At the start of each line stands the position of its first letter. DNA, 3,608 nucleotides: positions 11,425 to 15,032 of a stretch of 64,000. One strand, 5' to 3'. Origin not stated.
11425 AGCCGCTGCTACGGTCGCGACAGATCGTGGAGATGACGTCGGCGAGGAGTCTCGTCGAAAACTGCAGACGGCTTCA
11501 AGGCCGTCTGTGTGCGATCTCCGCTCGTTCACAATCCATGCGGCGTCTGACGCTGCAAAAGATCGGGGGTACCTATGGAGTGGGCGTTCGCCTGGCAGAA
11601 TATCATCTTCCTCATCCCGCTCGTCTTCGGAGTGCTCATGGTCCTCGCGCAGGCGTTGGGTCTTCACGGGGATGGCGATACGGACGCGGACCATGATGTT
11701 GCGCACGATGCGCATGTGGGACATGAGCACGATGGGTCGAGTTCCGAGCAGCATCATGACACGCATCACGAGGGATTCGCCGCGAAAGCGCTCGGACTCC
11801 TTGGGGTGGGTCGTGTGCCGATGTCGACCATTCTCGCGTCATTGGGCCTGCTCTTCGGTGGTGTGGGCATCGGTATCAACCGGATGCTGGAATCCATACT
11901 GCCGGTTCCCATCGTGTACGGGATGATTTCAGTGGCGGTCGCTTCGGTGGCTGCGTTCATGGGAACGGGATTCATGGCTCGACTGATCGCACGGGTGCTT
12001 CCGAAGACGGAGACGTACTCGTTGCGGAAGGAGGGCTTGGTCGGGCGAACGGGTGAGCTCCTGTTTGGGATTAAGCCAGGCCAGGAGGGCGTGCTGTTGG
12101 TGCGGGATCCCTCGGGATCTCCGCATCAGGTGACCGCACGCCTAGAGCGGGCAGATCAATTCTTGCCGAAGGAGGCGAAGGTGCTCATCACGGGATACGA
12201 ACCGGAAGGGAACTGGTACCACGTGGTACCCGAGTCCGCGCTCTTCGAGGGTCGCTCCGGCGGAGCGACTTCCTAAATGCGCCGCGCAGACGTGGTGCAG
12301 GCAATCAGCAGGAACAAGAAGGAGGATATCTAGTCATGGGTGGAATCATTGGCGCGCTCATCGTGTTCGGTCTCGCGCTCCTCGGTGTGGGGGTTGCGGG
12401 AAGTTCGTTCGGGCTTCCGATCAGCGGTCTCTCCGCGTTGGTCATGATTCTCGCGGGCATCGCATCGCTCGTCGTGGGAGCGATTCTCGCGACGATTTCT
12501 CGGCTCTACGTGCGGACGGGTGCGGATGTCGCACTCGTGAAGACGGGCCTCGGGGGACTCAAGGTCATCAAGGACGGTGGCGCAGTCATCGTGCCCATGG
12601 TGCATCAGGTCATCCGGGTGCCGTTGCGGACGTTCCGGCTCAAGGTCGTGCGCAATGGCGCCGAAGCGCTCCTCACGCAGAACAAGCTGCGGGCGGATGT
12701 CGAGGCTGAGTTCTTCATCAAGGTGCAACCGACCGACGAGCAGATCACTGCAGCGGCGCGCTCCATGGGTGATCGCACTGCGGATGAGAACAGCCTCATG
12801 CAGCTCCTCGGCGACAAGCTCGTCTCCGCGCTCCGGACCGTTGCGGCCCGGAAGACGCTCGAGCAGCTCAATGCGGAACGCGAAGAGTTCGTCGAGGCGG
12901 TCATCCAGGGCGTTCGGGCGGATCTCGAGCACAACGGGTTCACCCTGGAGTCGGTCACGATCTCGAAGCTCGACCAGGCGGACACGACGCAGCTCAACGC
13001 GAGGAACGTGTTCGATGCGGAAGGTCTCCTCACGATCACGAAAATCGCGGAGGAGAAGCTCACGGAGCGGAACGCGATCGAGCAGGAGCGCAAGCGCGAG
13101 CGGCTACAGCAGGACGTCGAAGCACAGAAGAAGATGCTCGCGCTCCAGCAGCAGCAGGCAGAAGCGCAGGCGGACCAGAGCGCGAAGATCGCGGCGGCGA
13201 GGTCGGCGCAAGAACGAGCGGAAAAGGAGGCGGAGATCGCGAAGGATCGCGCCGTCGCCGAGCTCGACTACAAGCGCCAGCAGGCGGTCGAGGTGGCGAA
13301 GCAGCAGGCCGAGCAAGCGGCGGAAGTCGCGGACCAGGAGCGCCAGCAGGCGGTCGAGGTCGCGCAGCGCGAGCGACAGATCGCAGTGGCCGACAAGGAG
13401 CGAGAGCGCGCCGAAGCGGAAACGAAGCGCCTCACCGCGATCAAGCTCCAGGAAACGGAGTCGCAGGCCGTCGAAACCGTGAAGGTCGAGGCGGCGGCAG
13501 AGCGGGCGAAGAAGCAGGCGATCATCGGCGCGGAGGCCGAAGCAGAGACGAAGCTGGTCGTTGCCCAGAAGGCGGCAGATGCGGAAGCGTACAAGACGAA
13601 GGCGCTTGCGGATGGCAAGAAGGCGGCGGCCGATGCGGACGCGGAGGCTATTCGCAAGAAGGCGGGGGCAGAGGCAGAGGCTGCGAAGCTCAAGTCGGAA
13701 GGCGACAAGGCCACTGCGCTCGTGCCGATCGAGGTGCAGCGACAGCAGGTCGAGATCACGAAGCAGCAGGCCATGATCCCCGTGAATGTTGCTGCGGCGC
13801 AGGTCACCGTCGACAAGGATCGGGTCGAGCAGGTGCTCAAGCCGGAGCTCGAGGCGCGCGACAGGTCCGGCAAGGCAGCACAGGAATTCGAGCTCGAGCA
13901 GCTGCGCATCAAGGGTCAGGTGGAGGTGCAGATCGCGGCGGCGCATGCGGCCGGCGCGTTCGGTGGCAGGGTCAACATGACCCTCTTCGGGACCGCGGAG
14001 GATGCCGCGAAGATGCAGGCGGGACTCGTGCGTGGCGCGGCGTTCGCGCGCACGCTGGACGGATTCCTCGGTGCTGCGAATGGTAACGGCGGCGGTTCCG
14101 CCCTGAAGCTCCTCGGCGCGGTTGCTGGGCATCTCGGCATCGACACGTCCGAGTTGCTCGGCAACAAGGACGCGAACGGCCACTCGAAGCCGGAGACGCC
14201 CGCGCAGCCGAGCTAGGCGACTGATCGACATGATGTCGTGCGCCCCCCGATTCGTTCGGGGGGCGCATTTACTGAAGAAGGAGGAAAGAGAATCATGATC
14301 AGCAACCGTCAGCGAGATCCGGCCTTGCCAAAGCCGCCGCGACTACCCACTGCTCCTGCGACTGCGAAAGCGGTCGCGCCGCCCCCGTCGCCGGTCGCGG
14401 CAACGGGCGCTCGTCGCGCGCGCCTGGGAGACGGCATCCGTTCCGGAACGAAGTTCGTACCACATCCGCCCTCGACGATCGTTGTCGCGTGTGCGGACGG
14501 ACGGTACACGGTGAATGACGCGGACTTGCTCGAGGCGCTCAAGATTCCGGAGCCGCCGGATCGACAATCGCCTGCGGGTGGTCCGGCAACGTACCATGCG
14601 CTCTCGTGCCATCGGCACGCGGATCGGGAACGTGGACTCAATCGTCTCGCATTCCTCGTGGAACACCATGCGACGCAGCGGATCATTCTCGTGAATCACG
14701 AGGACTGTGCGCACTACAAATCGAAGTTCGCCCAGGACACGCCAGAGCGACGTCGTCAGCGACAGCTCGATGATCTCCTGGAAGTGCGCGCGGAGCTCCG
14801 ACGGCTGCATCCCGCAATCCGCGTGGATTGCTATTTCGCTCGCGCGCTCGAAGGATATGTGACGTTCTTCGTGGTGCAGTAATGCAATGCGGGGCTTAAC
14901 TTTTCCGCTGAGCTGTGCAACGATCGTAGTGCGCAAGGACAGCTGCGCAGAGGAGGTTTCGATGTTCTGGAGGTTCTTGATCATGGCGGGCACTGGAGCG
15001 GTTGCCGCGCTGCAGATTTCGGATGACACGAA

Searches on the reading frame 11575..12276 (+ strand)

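Call 24: search_protein_families(library=pfam, proteins=[window:11575-12276:+], max_evalue=0.001)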
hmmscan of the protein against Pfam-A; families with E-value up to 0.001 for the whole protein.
window:11575-12276:+ (233 aa): 1 family
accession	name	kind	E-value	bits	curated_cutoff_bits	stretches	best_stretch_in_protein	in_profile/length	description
PF21001.2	YqiJ_N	-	5.3e-08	33.5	23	1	9-128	1-112/116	Inner membrane protein YqiJ, N-terminal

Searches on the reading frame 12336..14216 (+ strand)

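Call 24: search_protein_families(library=pfam, proteins=[window:12336-14216:+], max_evalue=0.001)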
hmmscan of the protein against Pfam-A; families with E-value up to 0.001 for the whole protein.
window:12336-14216:+ (626 aa): 1 family
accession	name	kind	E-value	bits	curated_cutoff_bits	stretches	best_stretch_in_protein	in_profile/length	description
PF01145.31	Band_7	-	0.00096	19.7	23.6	0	64-223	6-158/176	SPFH domain / Band 7 family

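Call 31: search_protein_families(library=ncbifam, proteins=[window:12336-14213:+], max_evalue=0.01)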
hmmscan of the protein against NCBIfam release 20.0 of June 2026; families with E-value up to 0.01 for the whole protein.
window:12336-14213:+ (626 aa): 1 family
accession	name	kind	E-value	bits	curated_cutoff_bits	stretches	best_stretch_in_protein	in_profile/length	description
NF058507.1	FlotScfldFlot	equivalog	2.8e-11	43.2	700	1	74-451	50-390/477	flotillin lipid rafts scaffold protein FloT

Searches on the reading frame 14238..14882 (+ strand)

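Call 24: search_protein_families(library=pfam, proteins=[window:14238-14882:+], max_evalue=0.001)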
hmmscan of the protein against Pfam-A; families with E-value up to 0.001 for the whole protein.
window:14238-14882:+ (214 aa): 1 family
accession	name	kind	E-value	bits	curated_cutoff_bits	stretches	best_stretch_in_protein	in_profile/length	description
PF20393.3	Pro_CA_2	-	0.00097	19.8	30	0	82-163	8-86/125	Putative carbonic anhydrase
